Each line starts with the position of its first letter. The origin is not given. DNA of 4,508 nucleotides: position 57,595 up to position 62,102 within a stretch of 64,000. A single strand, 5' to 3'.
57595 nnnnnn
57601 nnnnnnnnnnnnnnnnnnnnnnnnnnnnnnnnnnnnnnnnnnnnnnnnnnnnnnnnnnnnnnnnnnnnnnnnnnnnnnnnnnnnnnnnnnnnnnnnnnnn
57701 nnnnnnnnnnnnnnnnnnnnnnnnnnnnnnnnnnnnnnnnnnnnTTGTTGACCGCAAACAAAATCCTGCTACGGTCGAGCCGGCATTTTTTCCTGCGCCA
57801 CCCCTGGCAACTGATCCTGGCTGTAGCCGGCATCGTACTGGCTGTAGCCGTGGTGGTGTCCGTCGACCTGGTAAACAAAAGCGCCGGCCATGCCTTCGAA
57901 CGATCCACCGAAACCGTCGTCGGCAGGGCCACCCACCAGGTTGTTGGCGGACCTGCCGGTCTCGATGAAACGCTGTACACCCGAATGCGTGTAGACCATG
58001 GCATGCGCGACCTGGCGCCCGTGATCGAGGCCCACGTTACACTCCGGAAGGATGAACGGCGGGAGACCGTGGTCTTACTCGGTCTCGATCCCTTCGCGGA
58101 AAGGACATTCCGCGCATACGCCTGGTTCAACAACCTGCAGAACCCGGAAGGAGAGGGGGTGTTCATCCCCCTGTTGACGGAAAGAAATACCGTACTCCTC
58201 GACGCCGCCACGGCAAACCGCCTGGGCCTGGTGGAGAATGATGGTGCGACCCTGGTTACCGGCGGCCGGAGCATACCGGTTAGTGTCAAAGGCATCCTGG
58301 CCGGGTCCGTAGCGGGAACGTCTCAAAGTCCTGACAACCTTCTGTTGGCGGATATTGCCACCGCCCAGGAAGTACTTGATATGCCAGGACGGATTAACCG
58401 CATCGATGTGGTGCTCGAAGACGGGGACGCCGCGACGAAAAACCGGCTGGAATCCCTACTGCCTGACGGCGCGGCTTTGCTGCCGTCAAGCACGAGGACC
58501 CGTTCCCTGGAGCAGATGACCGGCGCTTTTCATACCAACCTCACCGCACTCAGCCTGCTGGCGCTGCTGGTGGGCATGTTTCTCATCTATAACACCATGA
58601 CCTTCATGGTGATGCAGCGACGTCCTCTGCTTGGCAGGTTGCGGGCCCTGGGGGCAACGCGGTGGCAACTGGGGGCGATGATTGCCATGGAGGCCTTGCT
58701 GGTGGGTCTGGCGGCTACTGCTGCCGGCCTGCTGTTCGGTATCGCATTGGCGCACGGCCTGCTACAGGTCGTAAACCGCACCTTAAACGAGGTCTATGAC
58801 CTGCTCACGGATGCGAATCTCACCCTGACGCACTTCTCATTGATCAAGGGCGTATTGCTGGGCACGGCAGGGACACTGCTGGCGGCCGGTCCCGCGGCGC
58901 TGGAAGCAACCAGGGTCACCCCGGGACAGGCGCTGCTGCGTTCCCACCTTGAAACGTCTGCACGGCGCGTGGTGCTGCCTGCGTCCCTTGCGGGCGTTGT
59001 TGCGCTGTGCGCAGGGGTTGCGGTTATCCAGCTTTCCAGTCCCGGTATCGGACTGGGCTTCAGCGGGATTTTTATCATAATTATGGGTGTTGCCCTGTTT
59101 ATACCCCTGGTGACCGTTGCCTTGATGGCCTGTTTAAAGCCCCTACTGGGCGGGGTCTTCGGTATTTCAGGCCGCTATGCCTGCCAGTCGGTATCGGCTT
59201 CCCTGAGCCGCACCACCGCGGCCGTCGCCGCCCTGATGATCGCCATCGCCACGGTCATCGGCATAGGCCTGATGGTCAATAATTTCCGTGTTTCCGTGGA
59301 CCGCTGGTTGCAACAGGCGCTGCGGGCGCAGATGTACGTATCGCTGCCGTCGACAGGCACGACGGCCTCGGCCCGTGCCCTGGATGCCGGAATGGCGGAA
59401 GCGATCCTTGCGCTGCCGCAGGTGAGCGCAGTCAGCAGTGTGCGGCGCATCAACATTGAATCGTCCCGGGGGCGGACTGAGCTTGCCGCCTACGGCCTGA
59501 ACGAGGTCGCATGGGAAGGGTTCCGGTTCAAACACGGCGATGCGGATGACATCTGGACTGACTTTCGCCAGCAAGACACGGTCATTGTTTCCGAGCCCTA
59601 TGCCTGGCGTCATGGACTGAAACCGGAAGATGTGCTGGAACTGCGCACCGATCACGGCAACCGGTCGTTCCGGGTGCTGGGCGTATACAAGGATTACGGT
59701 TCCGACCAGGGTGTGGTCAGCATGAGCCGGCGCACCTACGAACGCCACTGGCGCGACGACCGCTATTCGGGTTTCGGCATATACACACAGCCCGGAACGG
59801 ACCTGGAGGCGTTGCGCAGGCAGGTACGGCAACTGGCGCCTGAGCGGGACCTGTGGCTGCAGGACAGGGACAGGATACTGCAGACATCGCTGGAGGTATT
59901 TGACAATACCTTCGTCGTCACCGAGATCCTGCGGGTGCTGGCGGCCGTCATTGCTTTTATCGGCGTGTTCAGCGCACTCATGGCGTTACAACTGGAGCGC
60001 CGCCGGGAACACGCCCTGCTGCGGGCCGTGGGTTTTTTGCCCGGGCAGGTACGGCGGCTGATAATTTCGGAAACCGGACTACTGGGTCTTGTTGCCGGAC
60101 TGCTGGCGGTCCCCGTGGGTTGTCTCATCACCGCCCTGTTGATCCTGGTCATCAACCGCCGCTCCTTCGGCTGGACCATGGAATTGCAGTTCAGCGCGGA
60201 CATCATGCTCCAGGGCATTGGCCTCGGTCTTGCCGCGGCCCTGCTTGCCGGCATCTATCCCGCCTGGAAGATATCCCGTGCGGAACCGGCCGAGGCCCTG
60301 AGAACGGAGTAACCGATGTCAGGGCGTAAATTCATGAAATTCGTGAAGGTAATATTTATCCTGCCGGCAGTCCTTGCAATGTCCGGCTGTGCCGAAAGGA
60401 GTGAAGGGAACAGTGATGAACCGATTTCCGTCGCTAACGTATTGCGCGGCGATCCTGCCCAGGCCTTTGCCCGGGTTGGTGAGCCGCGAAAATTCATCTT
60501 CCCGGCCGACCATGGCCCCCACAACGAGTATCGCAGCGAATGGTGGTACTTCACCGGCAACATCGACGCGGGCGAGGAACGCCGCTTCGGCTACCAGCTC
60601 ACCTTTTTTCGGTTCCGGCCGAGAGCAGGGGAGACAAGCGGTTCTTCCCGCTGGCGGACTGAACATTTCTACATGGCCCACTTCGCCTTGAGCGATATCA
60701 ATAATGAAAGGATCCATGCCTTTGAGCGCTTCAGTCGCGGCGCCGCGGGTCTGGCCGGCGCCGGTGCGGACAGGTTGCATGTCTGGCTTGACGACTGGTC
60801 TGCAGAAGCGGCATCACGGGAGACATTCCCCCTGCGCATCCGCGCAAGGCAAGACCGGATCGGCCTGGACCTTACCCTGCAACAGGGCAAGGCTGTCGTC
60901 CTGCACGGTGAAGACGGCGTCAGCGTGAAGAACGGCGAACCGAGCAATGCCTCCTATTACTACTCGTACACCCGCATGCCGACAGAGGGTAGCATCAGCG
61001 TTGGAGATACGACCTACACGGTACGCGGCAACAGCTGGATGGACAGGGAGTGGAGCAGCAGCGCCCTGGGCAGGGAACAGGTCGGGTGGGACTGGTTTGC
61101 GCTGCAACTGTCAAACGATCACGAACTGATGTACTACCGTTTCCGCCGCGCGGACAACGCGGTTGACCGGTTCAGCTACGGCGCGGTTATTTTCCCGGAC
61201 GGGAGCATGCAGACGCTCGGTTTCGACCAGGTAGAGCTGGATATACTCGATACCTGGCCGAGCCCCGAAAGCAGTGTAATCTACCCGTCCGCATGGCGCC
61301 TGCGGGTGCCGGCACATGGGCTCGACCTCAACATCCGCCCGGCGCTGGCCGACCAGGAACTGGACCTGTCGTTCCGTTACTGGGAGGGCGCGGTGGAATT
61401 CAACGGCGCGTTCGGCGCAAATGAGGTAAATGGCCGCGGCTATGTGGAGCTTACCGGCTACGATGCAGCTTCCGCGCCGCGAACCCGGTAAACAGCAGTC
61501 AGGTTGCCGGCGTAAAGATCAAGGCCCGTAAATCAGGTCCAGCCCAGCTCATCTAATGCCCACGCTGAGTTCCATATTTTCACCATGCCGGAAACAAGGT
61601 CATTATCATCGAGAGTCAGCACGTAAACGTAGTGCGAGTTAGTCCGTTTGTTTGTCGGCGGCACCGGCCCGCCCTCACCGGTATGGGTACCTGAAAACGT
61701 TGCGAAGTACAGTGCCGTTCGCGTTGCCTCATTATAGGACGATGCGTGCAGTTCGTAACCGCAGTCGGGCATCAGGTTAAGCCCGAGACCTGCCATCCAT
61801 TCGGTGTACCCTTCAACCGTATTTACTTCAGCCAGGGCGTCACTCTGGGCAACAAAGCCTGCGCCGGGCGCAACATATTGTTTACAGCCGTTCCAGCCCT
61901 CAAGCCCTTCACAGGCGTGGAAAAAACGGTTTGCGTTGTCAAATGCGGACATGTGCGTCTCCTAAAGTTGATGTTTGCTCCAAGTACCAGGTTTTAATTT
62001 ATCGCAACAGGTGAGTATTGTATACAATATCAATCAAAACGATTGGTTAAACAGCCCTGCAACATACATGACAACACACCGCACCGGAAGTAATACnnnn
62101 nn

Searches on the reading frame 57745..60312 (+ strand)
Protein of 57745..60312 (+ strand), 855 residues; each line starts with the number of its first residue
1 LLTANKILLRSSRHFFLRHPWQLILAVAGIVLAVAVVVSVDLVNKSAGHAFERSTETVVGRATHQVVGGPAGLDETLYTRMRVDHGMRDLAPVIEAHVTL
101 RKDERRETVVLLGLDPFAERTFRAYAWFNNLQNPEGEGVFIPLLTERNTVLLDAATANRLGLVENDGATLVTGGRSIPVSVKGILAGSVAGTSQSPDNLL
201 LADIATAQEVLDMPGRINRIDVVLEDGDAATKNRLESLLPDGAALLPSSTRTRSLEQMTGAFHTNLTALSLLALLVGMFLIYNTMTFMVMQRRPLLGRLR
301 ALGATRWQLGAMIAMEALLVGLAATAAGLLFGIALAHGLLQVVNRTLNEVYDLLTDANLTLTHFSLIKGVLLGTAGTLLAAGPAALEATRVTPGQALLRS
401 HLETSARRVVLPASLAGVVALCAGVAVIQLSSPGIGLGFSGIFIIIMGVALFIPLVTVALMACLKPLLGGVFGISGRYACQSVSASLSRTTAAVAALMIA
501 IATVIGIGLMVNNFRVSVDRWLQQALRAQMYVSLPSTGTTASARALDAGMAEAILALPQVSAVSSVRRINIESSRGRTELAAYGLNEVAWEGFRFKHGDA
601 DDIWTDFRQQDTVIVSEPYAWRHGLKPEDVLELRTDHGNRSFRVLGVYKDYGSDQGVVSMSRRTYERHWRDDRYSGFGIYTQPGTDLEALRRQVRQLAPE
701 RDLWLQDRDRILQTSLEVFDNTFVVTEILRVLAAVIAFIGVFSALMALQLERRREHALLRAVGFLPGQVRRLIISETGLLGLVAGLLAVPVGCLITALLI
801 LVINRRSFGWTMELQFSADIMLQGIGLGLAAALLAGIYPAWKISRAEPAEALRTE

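Call 6: search_protein_families(library=pfam, proteins=[window:57745-60312:+], max_evalue=0.001)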
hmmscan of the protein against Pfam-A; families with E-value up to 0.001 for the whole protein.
window:57745-60312:+ (855 aa): 2 families
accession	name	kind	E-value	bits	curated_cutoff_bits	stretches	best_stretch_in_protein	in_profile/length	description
PF02687.27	FtsX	-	1.2e-33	116.2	25.5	2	268-392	2-119/120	FtsX-like permease C-terminal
PF12704.14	MacB_PCD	-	6.8e-24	85.7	27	2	491-697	2-207/207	MacB-like periplasmic core domain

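Call 32: search_solved_structures(query=window:57745-60312:+, max_evalue=0.001)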
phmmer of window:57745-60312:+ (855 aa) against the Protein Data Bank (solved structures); distinct sequences matched with E-value up to 0.001: 9.
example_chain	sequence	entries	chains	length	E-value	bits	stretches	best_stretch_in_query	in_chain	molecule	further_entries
7arh_C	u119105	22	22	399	1.9e-08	35.9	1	687-855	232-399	Lipoprotein-releasing ABC transporter permease subunit LolC | Lipo-releasing system transmembrane protein lolC | Lipoprotein-releasing system transmembrane prot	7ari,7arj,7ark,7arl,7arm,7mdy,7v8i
9o9x_C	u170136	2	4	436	7.9e-07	30.6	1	716-854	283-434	ABC transporter permease YtrF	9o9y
7mdx_A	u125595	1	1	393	2.2e-06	29.2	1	687-850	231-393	Lipoprotein-releasing system transmembrane protein LolC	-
5xu1_M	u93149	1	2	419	5.9e-06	27.7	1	718-855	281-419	ABC transporter permeae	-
5nik_J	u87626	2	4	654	1.8e-05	26.1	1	697-854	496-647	Macrolide export ATP-binding/permease protein MacB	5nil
5lil_A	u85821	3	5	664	3e-05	25.4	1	149-376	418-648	Macrolide export ATP-binding/permease protein MacB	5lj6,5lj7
9w37_A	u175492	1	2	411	8e-05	24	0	11-345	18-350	LolF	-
9w35_A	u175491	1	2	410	0.00019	22.7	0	11-345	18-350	LolF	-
5gko_A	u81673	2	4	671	0.00035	21.9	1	481-853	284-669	Macrolide export ATP-binding/permease protein MacB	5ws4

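Call 43: search_protein_families(library=ncbifam, proteins=[window:57745-60312:+], max_evalue=0.001)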
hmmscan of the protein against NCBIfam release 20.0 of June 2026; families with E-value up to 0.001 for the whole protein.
window:57745-60312:+ (855 aa): 7 families
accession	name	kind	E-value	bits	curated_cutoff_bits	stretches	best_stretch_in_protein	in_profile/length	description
TIGR02212.1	lolCE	equivalog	8.9e-24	84.2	362.45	2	25-397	26-408/411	lipoprotein-releasing ABC transporter permease subunit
TIGR03434.1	ADOP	subfamily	4.6e-18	64.7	622.3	2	745-854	293-401/803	ADOP family duplicated permease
NF008076.0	PRK10814.1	exception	7.2e-16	58.2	473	2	675-855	220-399/399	lipoprotein-releasing ABC transporter permease subunit LolC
NF008357.0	PRK11146.1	exception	5.7e-07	28.7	439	1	27-345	31-351/414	lipoprotein-releasing ABC transporter permease subunit LolE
NF007826.0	PRK10535.1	equivalog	6e-07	28.1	966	1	699-854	498-647/648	macrolide ABC transporter ATP-binding protein/permease MacB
NF038347.1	FtsX_Gpos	exception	6.8e-05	22.4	225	1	253-380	158-290/296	permease-like cell division protein FtsX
TIGR02213.1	lolE_release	exception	0.00011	21.2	540.35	0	32-344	29-347/411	lipoprotein-releasing ABC transporter permease subunit LolE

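Call 65: find_homologous_proteins(query=window:57745-60312:+, max_evalue=1e-20)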
Query window:57745-60312:+ (855 aa): 3273 proteins with E <= 1e-20 among 8000 candidates; the best 120 are listed.
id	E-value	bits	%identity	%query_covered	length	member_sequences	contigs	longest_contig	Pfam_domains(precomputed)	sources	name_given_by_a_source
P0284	0.0e+0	1843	100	100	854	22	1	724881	PF02687.28,PF12704.15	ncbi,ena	-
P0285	0.0e+0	1606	86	100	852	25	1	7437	PF02687.28,PF12704.15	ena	-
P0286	0.0e+0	1586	86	100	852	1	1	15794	PF02687.28,PF12704.15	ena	-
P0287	0.0e+0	1582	86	100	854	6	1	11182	PF02687.28,PF12704.15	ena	-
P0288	0.0e+0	1578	86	100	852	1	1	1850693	PF02687.28,PF12704.15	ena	-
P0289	0.0e+0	1576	86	100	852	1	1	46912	PF02687.28,PF12704.15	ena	-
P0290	0.0e+0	1564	85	100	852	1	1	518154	PF02687.28,PF12704.15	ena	-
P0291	0.0e+0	1562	84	100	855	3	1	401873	PF02687.28,PF12704.15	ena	-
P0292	0.0e+0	1561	85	100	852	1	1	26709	PF02687.28,PF12704.15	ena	-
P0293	0.0e+0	1559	86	99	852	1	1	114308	PF02687.28,PF12704.15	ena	-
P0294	0.0e+0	1558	84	100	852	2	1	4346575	PF02687.28,PF12704.15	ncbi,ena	-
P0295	0.0e+0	1558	84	100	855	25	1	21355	PF02687.28,PF12704.15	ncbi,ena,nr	ncbi:MAG: FtsX-like permease family protein [Gammaproteobacteria bacterium]|nr:FtsX-like permease fa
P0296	0.0e+0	1555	84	100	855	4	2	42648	PF02687.28,PF12704.15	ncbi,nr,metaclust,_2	ncbi:MAG: FtsX-like permease family protein [Gammaproteobacteria bacterium]|nr:FtsX-like permease fa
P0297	0.0e+0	1547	85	100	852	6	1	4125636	PF02687.28,PF12704.15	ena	-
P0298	0.0e+0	1534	83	100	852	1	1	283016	PF02687.28,PF12704.15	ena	-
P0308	0.0e+0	1434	78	100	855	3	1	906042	PF02687.28,PF12704.15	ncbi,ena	-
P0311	0.0e+0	1371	75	100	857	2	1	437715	PF02687.28,PF12704.15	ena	-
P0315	0.0e+0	1186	65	100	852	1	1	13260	PF02687.28,PF12704.15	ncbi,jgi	ncbi:MAG: putative ABC transport system permease protein [Planctomycetota bacterium]|jgi:putative AB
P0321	2.1e-295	1000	54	100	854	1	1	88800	PF02687.28,PF12704.15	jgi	jgi:putative ABC transport system permease protein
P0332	4.0e-236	804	47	100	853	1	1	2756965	PF02687.28,PF12704.15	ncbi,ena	-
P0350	2.3e-221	755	46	99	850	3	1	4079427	PF02687.28,PF12704.15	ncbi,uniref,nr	ncbi:protein of unknown function DUF214 [Nitrosococcus halophilus Nc 4]|uniref:ABC3 transporter perm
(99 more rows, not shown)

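Call 66: find_encoding_contigs(protein=P0321, flank=6000, max_places=1)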
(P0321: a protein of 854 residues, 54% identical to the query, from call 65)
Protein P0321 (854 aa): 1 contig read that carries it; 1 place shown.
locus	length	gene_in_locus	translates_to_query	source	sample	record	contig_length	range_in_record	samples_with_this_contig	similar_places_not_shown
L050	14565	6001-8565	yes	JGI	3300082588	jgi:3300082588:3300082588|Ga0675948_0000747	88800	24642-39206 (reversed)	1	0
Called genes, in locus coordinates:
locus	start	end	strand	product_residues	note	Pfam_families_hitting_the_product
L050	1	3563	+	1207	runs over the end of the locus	-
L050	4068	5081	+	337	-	-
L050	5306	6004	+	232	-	PF13481:AAA_25 (faint), PF00005:ABC_tran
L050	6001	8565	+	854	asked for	PF12704:MacB_PCD, PF02687:FtsX, PF12704:MacB_PCD, PF02687:FtsX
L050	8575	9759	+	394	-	PF07143:AttH, PF17186:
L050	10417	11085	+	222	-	PF00392:GntR, PF07729:FCD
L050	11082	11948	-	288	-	PF24684:Vgb_lyase (faint), PF01436:NHL (faint), PF20067:SSL_N (faint), PF08450:SGL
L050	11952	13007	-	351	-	PF01408:GFO_IDH_MocA, PF22725:GFO_IDH_MocA_C3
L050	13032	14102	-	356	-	PF01408:GFO_IDH_MocA, PF03447:NAD_binding_3 (weak), PF02894:GFO_IDH_MocA_C, PF22725:GFO_IDH_MocA_C3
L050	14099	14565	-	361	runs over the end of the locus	PF01408:GFO_IDH_MocA, PF22725:GFO_IDH_MocA_C3, PF02894:GFO_IDH_MocA_C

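Call 67: find_encoding_contigs(protein=P0350, flank=6000, max_places=1)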
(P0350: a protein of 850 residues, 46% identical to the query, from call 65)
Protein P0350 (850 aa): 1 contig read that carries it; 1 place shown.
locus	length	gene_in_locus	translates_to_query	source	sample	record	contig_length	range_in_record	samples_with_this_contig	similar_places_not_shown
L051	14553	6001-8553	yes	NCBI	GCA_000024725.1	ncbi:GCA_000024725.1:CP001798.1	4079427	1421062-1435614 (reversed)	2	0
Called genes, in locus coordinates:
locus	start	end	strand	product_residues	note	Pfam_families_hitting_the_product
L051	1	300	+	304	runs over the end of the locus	-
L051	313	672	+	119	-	-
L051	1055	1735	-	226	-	PF02517:Rce1-like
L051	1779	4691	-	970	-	PF01565:FAD_binding_4, PF02913:FAD-oxidase_C, PF13183:Fer4_8, PF13534:Fer4_17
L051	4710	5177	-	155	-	PF00383:dCMP_cyt_deam_1, PF14437:MafB19-deam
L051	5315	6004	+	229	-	PF02463:SMC_N (faint), PF00005:ABC_tran, PF13304:AAA_21 (faint)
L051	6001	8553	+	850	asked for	PF12704:MacB_PCD, PF02687:FtsX, PF12704:MacB_PCD, PF02687:FtsX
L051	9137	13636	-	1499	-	PF00512:HisKA, PF02518:HATPase_c, PF00072:Response_reg, PF00072:Response_reg, PF01627:Hpt, PF00072:Response_reg, PF00990:GGDEF, PF00563:EAL, +2 more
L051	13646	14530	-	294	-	PF04392:ABC_sub_bind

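Call 68: find_encoding_contigs(protein=P0332, flank=6000, max_places=1)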
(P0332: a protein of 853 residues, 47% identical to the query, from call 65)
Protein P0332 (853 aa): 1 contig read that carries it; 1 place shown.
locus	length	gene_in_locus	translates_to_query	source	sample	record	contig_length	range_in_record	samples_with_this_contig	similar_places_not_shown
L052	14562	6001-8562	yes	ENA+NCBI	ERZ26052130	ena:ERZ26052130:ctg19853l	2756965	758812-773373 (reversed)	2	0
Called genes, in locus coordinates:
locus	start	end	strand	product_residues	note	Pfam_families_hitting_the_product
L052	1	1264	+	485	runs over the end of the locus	-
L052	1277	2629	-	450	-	PF07992:Pyr_redox_2 (faint), PF01494:FAD_binding_3 (weak), PF03486:HI0933_like (faint), PF13738:Pyr_redox_3 (faint), PF00890:FAD_binding_2, PF01266:DAO, PF12831:FAD_oxidored (weak)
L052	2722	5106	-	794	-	PF07715:Plug, PF00593:TonB_dep_Rec_b-barrel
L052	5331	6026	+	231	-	PF02463:SMC_N (faint), PF00005:ABC_tran, PF13304:AAA_21 (faint)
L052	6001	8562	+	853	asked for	PF12704:MacB_PCD (weak), PF02687:FtsX, PF12704:MacB_PCD, PF02687:FtsX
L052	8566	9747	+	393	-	PF07143:AttH, PF17186:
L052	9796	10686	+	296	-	PF01522:Polysacc_deac_1, PF10096:DUF2334 (weak)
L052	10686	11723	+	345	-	PF03417:AAT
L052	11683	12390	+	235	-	PF13795:HupE_UreJ_2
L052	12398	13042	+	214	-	-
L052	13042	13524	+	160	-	PF20349:DUF6644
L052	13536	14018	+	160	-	PF20349:DUF6644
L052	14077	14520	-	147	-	PF19649:DUF6152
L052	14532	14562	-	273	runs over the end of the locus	-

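Call 69: find_encoding_contigs(protein=P0315, flank=6000, max_places=1)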
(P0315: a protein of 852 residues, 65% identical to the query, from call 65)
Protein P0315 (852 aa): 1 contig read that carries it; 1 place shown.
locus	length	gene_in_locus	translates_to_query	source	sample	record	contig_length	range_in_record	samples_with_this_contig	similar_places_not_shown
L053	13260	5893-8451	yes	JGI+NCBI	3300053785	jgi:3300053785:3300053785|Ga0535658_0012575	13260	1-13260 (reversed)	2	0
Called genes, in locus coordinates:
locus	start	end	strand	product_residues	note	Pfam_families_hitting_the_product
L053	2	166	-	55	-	?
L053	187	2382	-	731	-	PF00930:DPPIV_N, PF01738:DLH (weak), PF12146:Hydrolase_4 (faint), PF00326:Peptidase_S9, PF08840:BAAT_C (faint)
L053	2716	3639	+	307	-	PF01522:Polysacc_deac_1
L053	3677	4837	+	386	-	PF07690:MFS_1, PF12832:MFS_1_like, PF07690:MFS_1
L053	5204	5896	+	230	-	PF03193:RsgA_GTPase (faint), PF02463:SMC_N (faint), PF00005:ABC_tran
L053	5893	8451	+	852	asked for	PF12704:MacB_PCD, PF02687:FtsX, PF12704:MacB_PCD, PF02687:FtsX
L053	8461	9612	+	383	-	PF07143:AttH, PF17186:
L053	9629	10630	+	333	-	PF00355:Rieske, PF13806:Rieske_2 (faint), PF19112:VanA_C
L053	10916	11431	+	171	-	PF09349:OHCU_decarbox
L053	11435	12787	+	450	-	PF01979:Amidohydro_1, PF07969:Amidohydro_3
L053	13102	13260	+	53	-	?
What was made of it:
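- Permease homologs at 46-65% identity keep the ABC-FtsX operon, and three of the four also keep AttH, but none has a tannase neighbour (calls 66-69).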

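Call 73: find_encoding_contigs(protein=P0284, flank=3000, max_places=2)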
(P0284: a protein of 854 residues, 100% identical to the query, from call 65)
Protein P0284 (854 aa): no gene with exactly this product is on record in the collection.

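Call 89: find_encoding_contigs(protein=P0311, flank=7000, max_places=1)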
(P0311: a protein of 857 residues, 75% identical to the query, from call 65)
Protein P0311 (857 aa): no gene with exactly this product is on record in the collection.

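Call 90: find_encoding_contigs(protein=P0308, flank=7000, max_places=1)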
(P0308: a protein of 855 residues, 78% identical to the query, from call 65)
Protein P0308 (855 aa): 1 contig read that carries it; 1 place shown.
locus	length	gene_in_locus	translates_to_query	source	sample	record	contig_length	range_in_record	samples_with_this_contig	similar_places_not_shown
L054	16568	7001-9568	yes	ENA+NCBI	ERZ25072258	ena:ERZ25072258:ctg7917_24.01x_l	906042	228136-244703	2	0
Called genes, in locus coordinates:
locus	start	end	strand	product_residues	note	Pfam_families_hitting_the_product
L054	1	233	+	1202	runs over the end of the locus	PF05378:Hydant_A_N, PF01968:Hydantoinase_A, PF19278:Hydant_A_C, PF02538:Hydantoinase_B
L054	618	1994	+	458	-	PF00202:Aminotran_3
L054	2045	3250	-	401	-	PF05221:AdoHcyase, PF02826:2-Hacid_dh_C, PF00670:AdoHcyase_NAD, PF07991:KARI_N (weak)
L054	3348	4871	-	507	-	PF16655:PhoD_N, PF09423:PhoD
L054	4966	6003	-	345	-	PF01982:CTP-dep_RFKase, PF00702:Hydrolase, PF12710:HAD, PF13419:HAD_2, PF13242:Hydrolase_like (weak)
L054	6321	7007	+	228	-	PF13481:AAA_25 (faint), PF00005:ABC_tran, PF13304:AAA_21 (faint)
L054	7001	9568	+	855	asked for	PF12704:MacB_PCD, PF02687:FtsX, PF12704:MacB_PCD, PF02687:FtsX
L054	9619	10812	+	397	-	PF07143:AttH, PF17186:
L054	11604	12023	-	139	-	-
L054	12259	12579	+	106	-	PF08803:ydhR (weak)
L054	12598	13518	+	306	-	PF02798:GST_N, PF13409:GST_N_2 (weak), PF00043:GST_C (weak), PF13410:GST_C_2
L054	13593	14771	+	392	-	PF07690:MFS_1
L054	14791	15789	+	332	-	PF00491:Arginase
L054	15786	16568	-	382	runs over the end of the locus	PF05762:VWA_CoxE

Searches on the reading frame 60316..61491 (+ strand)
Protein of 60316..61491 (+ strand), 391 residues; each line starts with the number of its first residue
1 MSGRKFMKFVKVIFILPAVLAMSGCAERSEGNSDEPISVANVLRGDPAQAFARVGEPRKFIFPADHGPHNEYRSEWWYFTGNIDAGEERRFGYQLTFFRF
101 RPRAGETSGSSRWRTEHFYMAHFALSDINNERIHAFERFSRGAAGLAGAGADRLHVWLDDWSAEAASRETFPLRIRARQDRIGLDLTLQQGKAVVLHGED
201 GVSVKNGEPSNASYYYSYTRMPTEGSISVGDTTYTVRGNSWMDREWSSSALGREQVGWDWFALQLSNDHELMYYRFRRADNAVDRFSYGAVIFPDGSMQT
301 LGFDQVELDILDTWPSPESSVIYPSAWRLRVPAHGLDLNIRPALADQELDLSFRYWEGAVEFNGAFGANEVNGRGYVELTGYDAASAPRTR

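Call 7: search_protein_families(library=pfam, proteins=[window:60316-61491:+], max_evalue=0.001)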
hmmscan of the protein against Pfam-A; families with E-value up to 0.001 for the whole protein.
window:60316-61491:+ (391 aa): 2 families
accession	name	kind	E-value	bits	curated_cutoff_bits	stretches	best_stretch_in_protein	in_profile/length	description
PF07143.17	CrtC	-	2.3e-61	207.8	22.5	1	75-248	2-168/168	CrtC N-terminal lipocalin domain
PF17186.10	Lipocalin_9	-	1.2e-43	148.9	26.2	1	252-382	2-131/131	Lipocalin-like domain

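Call 34: search_solved_structures(query=window:60316-61491:+, max_evalue=0.01)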
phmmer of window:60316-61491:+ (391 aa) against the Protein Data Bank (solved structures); distinct sequences matched with E-value up to 0.01: 1.
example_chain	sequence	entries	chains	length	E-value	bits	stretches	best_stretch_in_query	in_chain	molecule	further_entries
2ich_A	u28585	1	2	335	2.9e-48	168.4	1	58-382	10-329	Putative AttH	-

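Call 43: search_protein_families(library=ncbifam, proteins=[window:60316-61491:+], max_evalue=0.001)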
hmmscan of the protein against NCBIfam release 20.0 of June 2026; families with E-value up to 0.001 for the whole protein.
window:60316-61491:+ (391 aa): 0 families

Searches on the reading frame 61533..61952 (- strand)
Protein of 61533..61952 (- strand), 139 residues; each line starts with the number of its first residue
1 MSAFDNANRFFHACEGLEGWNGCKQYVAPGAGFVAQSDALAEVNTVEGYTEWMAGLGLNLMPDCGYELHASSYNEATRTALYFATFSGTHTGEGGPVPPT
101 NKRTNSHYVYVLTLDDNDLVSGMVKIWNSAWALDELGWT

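Call 9: search_protein_families(library=pfam, proteins=[window:61533-61952:-], max_evalue=0.001)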
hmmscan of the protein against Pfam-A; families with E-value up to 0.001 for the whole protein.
window:61533-61952:- (139 aa): 1 family
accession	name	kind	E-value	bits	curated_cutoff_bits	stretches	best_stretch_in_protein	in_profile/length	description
PF07366.18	SnoaL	-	0.00083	19.6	28.4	1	78-118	69-109/126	SnoaL-like polyketide cyclase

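Call 43: search_protein_families(library=ncbifam, proteins=[window:61533-61952:-], max_evalue=0.001)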
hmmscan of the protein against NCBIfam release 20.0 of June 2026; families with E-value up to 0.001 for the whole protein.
window:61533-61952:- (139 aa): 0 families
